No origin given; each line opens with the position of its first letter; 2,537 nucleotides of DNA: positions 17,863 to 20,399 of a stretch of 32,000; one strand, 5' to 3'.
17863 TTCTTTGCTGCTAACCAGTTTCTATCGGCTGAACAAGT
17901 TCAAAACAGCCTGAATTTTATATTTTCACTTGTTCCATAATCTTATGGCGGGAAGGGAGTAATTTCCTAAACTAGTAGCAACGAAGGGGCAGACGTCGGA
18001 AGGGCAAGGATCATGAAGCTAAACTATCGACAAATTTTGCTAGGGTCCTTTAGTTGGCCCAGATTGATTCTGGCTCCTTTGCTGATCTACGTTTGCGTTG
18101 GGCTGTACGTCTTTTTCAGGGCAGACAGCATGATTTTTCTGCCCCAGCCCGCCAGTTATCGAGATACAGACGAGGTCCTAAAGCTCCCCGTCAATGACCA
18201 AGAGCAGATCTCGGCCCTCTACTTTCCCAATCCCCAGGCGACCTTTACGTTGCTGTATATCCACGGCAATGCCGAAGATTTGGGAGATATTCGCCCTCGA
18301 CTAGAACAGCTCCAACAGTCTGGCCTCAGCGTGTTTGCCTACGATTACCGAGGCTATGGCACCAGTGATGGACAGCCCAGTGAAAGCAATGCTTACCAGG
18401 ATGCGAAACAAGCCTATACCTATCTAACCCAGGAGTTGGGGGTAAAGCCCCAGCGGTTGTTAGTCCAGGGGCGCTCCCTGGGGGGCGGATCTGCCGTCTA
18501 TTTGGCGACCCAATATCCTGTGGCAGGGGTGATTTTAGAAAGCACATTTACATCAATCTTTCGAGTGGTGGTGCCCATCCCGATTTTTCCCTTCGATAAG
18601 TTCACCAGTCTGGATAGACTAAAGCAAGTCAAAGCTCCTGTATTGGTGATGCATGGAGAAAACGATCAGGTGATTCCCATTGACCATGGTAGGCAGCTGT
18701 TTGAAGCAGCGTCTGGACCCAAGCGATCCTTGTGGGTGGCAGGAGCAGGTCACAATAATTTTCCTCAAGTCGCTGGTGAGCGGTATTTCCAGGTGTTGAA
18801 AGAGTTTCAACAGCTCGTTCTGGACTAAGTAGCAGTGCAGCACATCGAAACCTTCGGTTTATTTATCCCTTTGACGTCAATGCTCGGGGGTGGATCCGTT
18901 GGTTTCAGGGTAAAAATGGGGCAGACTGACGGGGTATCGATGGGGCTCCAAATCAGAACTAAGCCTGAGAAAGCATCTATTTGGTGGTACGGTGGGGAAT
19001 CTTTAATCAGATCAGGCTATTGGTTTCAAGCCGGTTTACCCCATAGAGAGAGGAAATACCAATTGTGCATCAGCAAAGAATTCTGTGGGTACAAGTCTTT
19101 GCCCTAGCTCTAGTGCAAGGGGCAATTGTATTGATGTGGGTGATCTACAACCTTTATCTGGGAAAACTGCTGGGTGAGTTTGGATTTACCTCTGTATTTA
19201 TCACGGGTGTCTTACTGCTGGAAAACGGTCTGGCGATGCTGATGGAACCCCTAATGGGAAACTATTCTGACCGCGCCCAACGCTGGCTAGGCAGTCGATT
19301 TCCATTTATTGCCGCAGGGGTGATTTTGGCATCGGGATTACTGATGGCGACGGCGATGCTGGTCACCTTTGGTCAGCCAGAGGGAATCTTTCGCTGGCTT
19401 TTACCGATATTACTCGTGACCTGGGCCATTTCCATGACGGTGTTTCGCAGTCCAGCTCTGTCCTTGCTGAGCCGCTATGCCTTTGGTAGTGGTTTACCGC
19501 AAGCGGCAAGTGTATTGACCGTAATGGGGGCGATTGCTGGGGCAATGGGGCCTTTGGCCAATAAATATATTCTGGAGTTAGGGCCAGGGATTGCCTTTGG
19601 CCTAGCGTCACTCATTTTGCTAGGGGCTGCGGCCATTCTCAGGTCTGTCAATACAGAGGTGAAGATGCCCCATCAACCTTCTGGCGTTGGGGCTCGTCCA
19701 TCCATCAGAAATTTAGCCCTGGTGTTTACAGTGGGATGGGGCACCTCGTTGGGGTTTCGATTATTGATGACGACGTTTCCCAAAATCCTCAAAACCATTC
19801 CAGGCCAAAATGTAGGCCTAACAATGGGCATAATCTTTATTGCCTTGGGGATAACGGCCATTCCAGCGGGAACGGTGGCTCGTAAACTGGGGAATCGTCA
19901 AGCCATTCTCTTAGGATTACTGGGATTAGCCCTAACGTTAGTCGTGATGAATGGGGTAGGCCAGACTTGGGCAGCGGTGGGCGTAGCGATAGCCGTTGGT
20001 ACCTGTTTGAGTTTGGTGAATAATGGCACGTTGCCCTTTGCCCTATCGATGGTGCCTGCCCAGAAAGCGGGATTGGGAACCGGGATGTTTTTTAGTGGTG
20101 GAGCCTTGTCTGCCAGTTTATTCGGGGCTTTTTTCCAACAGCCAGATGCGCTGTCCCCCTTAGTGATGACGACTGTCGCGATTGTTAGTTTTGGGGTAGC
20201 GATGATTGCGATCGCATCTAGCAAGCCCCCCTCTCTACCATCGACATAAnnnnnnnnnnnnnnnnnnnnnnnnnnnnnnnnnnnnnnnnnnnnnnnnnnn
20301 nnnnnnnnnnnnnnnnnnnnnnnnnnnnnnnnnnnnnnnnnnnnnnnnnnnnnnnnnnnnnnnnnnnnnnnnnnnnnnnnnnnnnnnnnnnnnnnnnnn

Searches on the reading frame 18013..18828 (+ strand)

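Call 48: search_protein_families(library=pfam, proteins=[window:18013-18828:+], max_evalue=0.001)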
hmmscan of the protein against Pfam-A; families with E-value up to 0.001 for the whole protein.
window:18013-18828:+ (271 aa): 9 families
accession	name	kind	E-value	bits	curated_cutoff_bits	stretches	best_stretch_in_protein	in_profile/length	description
PF12146.15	Hydrolase_4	-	6.3e-21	75.2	27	2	79-182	6-113/239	Serine aminopeptidase, S33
PF00561.26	Abhydrolase_1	-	5.5e-15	56.1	25.8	1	80-178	3-102/245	alpha/beta hydrolase fold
PF12697.13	Abhydrolase_6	-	4.3e-10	41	26.3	1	81-185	2-98/217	Alpha/beta hydrolase family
PF20408.4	Abhydrolase_11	-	1.1e-07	32.3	27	1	94-252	21-170/193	Alpha/beta hydrolase domain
PF00326.27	Peptidase_S9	-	1.2e-07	31.9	22.6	0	195-234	130-171/213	Prolyl oligopeptidase family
PF20434.5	BD-FAE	-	7.9e-07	29.2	26.8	0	204-231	186-213/215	BD-FAE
PF02129.25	Peptidase_S15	-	1.4e-06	28.6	23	0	201-247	216-260/262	X-Pro dipeptidyl-peptidase (S15 family)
PF01738.24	DLH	-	9.8e-05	22.5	21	1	122-233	72-169/217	Dienelactone hydrolase family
PF06342.18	DUF1057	-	0.00023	20.8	21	1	79-175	37-132/297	Alpha/beta hydrolase of unknown function (DUF1057)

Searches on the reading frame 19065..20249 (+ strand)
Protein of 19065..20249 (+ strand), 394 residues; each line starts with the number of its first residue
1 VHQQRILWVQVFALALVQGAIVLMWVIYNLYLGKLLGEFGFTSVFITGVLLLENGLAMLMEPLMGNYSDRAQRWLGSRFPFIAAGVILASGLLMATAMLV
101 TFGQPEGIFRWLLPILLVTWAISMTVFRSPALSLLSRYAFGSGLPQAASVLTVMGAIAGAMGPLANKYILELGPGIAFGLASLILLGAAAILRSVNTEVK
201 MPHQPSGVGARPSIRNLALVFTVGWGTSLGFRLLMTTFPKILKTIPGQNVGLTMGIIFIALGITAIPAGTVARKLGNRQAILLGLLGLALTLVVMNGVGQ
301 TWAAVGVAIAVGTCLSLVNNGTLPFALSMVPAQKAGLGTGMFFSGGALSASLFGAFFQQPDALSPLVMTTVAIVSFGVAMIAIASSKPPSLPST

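Call 48: search_protein_families(library=pfam, proteins=[window:19065-20249:+], max_evalue=0.001)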
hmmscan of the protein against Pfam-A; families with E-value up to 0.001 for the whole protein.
window:19065-20249:+ (394 aa): 1 family
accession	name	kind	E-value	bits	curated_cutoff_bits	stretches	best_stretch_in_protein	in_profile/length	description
PF07690.21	MFS_1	-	6e-10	39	33.4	1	14-353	1-346/347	Major Facilitator Superfamily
